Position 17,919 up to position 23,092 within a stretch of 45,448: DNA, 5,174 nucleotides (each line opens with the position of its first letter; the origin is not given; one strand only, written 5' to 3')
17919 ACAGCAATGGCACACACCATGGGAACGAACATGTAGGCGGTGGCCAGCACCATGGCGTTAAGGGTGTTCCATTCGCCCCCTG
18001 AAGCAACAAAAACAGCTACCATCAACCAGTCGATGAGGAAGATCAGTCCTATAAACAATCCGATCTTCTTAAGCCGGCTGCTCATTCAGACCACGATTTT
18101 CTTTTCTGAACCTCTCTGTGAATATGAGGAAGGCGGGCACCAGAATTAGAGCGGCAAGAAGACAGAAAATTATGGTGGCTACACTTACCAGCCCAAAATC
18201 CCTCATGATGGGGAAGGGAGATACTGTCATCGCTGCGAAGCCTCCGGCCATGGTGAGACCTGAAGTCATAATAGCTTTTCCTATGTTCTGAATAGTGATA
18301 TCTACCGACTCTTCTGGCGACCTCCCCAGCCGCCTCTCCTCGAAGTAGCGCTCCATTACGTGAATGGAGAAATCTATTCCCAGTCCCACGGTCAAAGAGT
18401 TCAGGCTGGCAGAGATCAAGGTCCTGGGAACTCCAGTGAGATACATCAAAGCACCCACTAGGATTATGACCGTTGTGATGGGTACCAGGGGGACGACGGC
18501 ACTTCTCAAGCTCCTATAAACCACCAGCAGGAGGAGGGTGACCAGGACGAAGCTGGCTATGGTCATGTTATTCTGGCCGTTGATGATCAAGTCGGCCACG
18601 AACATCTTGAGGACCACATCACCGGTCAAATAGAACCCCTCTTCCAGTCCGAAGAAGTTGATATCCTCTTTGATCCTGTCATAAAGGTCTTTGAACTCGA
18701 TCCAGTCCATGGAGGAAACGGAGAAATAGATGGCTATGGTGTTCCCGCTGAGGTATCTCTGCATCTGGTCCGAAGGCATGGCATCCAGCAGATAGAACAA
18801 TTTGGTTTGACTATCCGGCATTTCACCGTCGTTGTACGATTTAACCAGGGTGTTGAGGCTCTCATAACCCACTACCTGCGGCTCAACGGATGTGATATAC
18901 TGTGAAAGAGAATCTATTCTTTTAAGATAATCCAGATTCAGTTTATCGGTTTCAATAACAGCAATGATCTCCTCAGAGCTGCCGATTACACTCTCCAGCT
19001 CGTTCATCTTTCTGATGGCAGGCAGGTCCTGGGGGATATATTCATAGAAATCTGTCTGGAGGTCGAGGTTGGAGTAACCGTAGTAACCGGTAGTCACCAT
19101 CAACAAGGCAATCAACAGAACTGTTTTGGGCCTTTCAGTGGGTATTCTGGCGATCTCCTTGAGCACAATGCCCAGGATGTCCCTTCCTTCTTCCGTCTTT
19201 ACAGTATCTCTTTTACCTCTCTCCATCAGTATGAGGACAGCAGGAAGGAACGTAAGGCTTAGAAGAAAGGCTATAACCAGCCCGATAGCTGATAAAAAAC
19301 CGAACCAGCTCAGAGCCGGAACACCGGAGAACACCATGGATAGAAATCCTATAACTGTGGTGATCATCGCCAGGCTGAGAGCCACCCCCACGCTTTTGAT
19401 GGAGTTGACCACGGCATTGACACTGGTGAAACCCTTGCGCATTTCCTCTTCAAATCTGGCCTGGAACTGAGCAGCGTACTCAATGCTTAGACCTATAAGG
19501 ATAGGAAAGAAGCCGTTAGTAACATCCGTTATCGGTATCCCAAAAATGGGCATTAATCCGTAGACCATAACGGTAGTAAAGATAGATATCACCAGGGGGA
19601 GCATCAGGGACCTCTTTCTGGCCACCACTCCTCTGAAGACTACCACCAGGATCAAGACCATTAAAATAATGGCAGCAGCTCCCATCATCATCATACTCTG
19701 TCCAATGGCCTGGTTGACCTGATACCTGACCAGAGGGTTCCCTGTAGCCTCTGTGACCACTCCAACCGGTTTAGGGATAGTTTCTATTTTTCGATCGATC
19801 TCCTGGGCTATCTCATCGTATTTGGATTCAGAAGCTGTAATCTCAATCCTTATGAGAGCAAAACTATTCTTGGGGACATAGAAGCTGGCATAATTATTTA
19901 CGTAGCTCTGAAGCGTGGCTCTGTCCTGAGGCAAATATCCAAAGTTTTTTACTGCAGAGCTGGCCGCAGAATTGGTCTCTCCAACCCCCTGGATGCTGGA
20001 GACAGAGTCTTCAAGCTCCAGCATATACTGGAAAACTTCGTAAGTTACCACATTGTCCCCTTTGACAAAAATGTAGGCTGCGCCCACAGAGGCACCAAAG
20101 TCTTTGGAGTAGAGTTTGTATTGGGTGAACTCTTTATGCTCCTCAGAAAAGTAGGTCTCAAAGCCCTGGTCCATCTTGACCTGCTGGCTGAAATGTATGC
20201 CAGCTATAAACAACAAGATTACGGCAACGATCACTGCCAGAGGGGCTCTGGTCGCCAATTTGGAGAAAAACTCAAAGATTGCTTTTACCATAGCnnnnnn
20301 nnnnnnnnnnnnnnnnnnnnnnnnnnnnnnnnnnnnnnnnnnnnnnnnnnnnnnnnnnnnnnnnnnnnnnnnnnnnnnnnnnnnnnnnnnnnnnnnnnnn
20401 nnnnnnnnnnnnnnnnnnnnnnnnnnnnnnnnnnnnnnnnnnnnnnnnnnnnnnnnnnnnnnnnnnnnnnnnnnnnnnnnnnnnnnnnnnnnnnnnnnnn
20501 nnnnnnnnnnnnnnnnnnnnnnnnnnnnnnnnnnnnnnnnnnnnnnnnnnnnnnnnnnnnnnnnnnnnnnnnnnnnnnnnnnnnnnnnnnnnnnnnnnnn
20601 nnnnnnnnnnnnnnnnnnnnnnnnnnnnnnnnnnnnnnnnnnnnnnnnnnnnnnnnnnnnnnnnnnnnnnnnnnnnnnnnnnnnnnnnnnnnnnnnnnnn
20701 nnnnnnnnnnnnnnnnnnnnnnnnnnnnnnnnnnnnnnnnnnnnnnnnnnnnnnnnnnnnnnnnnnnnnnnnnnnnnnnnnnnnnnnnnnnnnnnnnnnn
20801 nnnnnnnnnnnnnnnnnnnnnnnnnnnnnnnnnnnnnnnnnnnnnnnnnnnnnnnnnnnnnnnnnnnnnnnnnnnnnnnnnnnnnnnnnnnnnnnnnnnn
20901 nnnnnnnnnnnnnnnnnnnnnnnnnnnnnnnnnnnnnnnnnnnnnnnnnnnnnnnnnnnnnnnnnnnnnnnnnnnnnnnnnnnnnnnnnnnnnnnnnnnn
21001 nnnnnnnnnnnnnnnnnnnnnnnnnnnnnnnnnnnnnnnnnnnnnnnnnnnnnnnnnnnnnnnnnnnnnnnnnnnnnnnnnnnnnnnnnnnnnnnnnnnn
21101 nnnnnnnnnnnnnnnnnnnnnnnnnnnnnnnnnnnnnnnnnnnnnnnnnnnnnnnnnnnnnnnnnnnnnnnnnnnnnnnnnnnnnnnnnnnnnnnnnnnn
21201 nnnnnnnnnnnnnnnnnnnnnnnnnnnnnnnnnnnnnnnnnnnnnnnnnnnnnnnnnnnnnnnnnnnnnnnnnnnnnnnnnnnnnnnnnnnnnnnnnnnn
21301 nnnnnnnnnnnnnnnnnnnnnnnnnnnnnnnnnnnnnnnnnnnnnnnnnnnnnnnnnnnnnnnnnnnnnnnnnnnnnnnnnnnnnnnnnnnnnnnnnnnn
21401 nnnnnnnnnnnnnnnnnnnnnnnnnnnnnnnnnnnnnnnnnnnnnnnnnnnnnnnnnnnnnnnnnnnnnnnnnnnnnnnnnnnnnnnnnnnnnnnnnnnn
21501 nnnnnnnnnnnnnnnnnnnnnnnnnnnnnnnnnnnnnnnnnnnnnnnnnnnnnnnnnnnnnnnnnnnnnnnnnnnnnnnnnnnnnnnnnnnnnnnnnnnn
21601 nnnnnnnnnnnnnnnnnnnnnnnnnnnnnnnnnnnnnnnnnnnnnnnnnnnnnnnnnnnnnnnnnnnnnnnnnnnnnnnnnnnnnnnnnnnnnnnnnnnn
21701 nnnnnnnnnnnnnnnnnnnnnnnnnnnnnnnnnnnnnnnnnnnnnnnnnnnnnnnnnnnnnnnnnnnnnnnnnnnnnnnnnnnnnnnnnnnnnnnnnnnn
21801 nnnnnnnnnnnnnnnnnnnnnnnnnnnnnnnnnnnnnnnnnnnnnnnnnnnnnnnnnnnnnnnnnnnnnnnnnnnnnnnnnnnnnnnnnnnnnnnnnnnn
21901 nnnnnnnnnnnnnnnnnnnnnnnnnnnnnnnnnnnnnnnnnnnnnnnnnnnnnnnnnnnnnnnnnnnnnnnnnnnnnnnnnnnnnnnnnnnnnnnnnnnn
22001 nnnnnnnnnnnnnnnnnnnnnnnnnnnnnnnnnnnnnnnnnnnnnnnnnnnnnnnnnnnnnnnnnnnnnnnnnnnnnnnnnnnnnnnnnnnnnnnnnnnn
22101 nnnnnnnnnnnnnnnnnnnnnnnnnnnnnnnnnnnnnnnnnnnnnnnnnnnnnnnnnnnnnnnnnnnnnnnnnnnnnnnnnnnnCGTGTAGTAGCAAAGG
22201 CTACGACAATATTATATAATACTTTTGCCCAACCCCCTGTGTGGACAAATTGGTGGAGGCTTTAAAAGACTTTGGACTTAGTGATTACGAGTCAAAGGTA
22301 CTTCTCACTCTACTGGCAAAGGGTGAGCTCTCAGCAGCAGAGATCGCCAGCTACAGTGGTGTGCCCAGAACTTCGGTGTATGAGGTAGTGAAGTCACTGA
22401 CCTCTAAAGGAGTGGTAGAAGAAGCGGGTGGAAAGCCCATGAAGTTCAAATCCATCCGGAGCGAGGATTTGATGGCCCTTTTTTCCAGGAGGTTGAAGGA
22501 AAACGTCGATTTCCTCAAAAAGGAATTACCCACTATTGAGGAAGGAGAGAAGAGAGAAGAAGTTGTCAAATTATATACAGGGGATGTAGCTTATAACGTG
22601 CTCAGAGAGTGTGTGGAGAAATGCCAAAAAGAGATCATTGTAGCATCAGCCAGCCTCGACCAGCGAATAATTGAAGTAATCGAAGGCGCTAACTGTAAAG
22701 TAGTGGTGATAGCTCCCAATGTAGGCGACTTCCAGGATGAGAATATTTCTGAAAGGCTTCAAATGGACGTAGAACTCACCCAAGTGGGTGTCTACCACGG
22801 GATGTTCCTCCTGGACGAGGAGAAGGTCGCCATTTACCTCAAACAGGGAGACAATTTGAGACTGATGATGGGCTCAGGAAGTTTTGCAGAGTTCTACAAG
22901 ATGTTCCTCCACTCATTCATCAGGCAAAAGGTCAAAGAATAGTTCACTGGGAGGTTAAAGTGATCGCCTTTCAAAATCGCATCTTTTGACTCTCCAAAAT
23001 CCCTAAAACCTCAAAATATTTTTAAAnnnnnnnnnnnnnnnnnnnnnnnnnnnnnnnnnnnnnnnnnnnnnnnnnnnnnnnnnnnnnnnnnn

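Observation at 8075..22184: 14-kb same-strand super-cluster: three exporters, each preceded by its own CARDB/COG1361-repeat anchored protein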

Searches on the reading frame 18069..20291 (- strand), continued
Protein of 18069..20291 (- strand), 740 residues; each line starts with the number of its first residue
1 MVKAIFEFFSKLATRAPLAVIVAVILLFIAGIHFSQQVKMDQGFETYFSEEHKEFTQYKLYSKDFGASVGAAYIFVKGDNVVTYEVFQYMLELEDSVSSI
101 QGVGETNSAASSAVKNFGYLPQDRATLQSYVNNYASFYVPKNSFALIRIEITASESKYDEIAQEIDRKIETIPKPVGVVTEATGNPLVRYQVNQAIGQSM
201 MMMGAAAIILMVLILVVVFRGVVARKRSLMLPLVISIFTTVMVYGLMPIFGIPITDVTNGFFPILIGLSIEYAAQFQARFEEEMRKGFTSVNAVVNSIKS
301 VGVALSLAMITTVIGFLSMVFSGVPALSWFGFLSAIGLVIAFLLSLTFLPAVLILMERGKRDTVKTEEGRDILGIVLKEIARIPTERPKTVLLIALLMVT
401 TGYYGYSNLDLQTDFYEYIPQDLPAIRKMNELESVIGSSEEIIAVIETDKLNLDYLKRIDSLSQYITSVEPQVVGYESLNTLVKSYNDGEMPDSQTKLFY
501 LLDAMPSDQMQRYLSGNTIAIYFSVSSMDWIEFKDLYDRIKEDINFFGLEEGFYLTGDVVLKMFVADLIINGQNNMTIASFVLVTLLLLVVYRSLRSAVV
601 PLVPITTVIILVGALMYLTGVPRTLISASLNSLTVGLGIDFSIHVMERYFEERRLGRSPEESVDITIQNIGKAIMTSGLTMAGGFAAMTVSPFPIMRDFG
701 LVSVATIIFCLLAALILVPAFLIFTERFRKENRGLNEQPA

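Call 93: get_annotated_region(hit=H34, flank=4000)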
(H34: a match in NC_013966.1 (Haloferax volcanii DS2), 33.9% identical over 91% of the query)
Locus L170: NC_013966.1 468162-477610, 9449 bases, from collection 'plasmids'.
description: Haloferax volcanii DS2 plasmid pHV4, complete sequence
organism: Haloferax volcanii DS2 (NCBI taxid 309800)
taxonomy: Archaea; Euryarchaeota; Halobacteria; Halobacteriales; Haloferacaceae; Haloferax; Haloferax volcanii; Haloferax volcanii DS2
host: -; source: -; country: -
typing (MOB-suite, as given by PLSDB): non-mobilizable
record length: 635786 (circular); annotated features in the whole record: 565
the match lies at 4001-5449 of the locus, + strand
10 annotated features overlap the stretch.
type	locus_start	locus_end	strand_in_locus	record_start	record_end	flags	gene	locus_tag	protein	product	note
CDS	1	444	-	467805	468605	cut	phnE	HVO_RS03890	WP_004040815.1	phosphonate ABC transporter, permease protein PhnE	GO:0015716 - organic phosphonate transport [Evidence IEA]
CDS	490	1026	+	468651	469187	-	-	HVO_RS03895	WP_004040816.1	hypothetical protein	-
CDS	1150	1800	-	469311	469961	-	-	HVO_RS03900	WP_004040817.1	ribonuclease HI family protein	-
CDS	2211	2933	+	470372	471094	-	-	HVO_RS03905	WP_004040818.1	hypothetical protein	-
CDS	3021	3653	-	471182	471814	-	-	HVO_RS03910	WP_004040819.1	TetR family transcriptional regulator C-terminal domain-containing protein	-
CDS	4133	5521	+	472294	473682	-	-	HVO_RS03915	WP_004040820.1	COG1361 S-layer family protein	-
CDS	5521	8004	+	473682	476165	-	-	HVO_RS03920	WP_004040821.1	MMPL family transporter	-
CDS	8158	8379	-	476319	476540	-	-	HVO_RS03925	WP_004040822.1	hypothetical protein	-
CDS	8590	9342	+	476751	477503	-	-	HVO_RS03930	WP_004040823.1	pirin family protein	-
CDS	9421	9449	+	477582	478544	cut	-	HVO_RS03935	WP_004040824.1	ring-cleaving dioxygenase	-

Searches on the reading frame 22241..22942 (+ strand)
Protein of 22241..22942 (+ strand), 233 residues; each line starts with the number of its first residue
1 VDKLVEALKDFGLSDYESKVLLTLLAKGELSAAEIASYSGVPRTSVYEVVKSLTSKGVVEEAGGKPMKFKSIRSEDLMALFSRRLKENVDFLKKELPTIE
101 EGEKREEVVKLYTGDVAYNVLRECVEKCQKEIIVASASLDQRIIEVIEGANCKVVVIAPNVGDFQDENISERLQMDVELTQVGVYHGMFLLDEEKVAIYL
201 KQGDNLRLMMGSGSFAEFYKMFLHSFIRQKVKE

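Call 76: search_protein_families(library=pfam, proteins=[window:22241-22942:+], max_evalue=0.0001)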
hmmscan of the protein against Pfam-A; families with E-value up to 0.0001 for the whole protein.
window:22241-22942:+ (233 aa): 3 families
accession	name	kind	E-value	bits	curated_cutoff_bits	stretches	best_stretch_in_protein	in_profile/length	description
PF01978.25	TrmB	-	1.8e-21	76.2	25.6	1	8-72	1-65/68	Sugar-specific transcriptional regulator TrmB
PF09339.16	HTH_IclR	-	5e-06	26.6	22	1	27-61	16-50/52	IclR helix-turn-helix domain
PF12802.13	MarR_2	-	7.4e-05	23.3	27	0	12-60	2-51/61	MarR family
